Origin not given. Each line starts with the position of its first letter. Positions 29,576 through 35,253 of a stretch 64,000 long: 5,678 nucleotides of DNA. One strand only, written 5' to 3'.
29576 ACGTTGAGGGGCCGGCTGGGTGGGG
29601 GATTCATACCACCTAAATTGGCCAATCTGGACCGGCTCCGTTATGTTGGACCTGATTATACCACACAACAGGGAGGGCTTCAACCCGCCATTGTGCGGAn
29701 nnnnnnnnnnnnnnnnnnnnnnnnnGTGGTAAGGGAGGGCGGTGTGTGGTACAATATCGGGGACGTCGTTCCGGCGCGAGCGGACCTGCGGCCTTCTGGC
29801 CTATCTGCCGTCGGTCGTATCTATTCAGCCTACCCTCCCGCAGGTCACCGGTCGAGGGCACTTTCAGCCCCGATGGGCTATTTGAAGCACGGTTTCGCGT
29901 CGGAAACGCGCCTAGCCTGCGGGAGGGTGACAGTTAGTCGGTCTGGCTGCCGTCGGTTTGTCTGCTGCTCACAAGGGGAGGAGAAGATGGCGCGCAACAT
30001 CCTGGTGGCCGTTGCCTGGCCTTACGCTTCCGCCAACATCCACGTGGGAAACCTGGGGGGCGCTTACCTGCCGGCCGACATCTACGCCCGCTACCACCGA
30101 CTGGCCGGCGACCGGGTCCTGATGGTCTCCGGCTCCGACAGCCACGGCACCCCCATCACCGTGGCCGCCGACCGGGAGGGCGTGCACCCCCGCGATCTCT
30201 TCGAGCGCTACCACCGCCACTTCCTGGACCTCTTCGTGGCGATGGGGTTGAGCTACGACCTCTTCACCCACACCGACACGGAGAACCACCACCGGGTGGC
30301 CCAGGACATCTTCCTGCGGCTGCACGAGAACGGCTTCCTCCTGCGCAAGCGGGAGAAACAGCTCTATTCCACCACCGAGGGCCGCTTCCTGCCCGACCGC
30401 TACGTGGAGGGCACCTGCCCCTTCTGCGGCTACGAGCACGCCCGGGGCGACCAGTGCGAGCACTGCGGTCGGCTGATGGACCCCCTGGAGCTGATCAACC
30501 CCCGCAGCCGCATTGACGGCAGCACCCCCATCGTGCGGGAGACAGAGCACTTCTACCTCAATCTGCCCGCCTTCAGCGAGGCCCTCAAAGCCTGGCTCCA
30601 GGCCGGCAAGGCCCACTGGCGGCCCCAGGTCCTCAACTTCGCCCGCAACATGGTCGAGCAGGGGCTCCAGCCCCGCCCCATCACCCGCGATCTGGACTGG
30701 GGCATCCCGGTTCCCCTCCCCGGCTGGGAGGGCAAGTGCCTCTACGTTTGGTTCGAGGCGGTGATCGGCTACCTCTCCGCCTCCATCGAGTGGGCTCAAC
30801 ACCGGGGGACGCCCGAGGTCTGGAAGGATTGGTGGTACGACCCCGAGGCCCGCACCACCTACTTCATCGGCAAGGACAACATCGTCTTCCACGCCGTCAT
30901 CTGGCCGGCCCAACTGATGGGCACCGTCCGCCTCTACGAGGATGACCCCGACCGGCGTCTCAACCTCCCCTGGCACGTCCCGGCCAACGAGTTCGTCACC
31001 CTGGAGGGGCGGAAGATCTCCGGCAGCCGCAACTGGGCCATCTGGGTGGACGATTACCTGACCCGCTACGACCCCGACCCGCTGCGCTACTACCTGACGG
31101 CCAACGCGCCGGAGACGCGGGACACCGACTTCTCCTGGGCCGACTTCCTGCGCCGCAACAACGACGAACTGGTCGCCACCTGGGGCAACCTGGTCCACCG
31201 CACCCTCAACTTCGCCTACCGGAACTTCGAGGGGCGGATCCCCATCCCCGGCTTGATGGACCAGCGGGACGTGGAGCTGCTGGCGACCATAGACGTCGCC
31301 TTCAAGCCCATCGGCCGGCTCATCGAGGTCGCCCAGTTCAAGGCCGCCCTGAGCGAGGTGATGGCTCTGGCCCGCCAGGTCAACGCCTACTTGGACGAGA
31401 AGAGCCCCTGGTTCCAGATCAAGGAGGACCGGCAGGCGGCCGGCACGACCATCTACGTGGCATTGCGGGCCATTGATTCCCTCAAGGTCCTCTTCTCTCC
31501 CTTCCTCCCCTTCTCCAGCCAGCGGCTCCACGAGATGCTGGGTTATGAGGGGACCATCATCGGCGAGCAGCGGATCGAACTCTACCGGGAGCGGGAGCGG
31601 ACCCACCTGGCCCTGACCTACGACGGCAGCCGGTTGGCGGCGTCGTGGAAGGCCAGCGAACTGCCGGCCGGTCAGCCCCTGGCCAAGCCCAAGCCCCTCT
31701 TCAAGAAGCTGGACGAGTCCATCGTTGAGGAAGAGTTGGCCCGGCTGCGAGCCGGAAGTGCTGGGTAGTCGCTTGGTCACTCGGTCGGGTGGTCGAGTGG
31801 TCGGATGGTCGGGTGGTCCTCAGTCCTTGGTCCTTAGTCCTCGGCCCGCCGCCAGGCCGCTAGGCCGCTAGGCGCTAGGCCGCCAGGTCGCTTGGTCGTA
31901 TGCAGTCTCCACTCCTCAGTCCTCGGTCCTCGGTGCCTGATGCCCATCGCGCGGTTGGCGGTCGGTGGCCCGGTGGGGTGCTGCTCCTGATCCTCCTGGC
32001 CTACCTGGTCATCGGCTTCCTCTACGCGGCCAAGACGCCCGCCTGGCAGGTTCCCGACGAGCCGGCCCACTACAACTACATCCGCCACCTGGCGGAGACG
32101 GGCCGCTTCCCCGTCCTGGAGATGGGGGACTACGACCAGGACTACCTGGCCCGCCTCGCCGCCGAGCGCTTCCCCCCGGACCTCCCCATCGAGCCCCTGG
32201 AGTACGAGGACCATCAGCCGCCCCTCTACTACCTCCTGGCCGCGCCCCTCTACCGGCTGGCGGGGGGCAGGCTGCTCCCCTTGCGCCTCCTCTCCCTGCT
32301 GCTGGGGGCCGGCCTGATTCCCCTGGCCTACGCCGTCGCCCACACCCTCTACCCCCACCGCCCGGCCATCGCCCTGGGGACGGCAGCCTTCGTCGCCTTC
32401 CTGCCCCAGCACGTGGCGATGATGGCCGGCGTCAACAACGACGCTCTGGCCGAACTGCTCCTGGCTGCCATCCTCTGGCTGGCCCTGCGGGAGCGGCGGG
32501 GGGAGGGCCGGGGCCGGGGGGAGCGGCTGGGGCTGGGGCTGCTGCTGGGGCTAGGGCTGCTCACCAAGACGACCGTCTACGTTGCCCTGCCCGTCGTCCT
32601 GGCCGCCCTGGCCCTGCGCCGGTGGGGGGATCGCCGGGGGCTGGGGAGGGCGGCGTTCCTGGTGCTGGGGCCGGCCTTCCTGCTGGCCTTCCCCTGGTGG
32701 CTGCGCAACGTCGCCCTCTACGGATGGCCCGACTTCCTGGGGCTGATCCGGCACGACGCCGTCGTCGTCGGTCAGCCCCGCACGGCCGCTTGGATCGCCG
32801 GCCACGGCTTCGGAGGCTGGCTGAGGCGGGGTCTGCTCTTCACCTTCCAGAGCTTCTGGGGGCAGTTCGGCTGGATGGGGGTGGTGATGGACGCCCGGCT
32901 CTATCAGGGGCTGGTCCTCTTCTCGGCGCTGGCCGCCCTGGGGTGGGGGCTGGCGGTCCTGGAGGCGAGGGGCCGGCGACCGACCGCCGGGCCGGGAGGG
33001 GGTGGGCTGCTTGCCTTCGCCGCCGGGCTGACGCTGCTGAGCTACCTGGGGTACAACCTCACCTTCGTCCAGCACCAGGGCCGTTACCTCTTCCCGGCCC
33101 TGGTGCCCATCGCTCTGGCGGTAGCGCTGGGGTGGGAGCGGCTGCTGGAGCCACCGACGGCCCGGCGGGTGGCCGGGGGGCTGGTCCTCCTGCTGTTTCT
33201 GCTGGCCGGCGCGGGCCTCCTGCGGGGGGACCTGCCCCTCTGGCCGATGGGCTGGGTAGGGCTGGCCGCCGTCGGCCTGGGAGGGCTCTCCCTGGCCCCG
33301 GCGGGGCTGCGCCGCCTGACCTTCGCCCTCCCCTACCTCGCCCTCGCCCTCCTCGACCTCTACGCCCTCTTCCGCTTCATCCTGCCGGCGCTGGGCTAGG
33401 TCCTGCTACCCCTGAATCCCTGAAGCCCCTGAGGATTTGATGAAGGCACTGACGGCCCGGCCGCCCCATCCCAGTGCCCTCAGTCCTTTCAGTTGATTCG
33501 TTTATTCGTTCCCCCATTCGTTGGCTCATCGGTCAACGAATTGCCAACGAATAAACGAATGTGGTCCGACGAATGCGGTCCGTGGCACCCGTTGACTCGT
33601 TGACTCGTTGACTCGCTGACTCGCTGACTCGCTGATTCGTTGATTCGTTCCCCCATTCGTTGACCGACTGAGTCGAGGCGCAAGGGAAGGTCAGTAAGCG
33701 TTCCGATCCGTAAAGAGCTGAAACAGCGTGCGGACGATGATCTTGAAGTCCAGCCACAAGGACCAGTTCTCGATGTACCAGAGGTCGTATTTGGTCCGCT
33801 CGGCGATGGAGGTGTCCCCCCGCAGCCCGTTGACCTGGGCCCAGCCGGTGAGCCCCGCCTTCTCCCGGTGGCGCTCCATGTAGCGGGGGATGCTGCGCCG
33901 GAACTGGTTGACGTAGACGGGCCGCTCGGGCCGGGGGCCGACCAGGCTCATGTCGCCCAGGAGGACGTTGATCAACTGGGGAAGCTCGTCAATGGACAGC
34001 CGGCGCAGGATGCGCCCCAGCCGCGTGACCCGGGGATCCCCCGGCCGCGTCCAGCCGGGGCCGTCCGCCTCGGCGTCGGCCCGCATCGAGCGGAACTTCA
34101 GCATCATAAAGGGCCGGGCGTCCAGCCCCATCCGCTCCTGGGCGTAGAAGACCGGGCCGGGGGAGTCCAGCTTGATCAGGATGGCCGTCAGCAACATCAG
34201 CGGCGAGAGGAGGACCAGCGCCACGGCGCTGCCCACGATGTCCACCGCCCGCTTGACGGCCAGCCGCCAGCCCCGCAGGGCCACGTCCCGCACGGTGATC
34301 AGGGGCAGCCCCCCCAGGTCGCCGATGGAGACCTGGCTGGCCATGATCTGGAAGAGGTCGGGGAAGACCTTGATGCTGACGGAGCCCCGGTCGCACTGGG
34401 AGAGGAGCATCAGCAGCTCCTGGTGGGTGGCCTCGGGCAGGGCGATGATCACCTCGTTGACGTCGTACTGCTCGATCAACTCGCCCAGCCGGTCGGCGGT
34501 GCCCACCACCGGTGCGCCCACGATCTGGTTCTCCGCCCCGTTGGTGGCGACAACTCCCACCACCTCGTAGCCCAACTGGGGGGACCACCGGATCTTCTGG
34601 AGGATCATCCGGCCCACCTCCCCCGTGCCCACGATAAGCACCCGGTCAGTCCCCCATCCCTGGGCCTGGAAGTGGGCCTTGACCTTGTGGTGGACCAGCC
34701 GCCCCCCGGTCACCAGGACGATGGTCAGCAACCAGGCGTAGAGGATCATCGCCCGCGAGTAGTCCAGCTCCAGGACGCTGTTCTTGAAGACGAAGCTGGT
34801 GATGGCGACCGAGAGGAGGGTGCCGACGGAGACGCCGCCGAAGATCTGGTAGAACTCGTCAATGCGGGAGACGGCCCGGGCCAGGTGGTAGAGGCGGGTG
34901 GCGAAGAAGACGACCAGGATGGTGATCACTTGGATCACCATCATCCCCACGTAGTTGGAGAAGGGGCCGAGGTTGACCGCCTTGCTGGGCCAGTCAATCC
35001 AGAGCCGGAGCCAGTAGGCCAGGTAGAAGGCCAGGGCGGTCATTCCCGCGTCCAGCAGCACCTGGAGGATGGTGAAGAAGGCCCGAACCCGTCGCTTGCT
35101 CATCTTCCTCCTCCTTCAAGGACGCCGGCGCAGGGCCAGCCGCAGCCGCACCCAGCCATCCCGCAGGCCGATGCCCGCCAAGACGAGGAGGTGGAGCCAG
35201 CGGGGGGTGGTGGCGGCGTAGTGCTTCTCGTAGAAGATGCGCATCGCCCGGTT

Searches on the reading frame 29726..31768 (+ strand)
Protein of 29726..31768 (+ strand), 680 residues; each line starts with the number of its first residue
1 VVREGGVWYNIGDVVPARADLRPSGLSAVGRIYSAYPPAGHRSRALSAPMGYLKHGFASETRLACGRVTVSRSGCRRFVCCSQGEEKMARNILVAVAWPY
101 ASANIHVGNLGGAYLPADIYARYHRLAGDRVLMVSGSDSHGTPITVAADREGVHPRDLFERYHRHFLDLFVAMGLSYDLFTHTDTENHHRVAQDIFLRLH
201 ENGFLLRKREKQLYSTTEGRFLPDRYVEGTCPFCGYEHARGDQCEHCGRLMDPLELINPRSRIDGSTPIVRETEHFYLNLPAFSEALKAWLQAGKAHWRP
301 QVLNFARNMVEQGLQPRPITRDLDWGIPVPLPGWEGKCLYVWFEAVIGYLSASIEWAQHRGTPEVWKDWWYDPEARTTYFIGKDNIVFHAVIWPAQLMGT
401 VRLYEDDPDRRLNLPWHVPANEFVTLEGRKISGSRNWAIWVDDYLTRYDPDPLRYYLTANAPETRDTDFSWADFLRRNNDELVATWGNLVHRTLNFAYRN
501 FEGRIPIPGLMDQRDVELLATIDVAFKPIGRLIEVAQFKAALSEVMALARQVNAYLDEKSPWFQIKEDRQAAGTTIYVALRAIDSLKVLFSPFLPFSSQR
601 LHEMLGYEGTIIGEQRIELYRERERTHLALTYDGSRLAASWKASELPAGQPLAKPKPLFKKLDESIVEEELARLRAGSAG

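Call 11: search_protein_families(library=pfam, proteins=[window:29726-31768:+], max_evalue=0.001)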
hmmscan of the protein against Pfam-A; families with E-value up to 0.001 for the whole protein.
window:29726-31768:+ (680 aa): 4 families
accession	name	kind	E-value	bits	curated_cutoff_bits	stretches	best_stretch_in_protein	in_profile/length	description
PF09334.17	tRNA-synt_1g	-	1.3e-149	498.7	20.1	1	92-494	1-391/391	tRNA synthetases class I (M)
PF19303.5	Anticodon_3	-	2e-13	50.9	23.5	1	506-608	2-104/152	Anticodon binding domain of methionyl tRNA ligase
PF00133.28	tRNA-synt_1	-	1.1e-10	41.3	22.7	1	87-331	20-245/414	tRNA synthetases class I (I, L, M and V)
PF08264.19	Anticodon_1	-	2.9e-06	27.7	25.1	1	517-613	3-101/148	Anticodon-binding domain of tRNA ligase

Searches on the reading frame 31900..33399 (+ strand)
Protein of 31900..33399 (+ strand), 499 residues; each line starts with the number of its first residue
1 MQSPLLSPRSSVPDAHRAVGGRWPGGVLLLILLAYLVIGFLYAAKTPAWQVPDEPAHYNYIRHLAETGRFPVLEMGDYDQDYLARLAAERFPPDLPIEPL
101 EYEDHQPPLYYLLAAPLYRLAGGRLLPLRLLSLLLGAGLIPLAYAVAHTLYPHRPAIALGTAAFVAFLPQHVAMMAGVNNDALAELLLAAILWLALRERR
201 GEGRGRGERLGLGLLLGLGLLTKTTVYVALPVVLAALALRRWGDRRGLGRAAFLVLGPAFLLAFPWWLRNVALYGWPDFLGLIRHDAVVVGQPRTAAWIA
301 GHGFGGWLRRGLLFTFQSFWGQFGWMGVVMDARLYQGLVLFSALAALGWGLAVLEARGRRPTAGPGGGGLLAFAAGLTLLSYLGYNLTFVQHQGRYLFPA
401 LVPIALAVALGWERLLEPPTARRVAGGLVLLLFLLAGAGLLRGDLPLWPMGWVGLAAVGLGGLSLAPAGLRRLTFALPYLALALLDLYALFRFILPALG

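Call 11: search_protein_families(library=pfam, proteins=[window:31900-33399:+], max_evalue=0.001)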
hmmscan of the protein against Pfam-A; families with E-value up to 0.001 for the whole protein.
window:31900-33399:+ (499 aa): 2 families
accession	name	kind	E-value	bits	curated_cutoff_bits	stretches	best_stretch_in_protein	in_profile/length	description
PF13231.12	PMT_2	-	1.2e-12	48.7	26.1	1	106-267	2-158/160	Dolichyl-phosphate-mannose-protein mannosyltransferase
PF09913.15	DUF2142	-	1e-11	44.7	30.1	1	108-401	100-392/395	Predicted membrane protein (DUF2142)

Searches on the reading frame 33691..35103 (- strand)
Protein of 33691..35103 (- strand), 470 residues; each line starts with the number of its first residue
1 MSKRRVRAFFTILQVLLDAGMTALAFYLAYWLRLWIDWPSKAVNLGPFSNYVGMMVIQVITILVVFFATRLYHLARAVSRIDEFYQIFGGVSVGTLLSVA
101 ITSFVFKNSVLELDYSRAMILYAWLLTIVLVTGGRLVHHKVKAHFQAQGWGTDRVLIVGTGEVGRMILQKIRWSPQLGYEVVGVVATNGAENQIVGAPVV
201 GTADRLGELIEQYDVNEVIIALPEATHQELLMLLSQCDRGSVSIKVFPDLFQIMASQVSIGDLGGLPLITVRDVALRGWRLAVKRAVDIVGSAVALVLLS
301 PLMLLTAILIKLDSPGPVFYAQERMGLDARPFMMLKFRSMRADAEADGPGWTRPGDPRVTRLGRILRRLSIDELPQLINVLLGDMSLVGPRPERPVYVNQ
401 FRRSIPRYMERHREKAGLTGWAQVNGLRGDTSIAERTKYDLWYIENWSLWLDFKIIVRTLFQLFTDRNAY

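Call 11: search_protein_families(library=pfam, proteins=[window:33691-35103:-], max_evalue=0.001)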
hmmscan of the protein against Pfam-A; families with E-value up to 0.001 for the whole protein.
window:33691-35103:- (470 aa): 3 families
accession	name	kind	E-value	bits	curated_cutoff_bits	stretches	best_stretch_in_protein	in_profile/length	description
PF02397.22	Bac_transf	-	1.1e-72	243.8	27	1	284-464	1-178/179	Bacterial sugar transferase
PF13727.12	CoA_binding_3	-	6.6e-18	65.8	25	1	71-248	5-175/175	CoA-binding domain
PF01408.29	GFO_IDH_MocA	-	8.1e-06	27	24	1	154-234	2-82/120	Oxidoreductase family, NAD-binding Rossmann fold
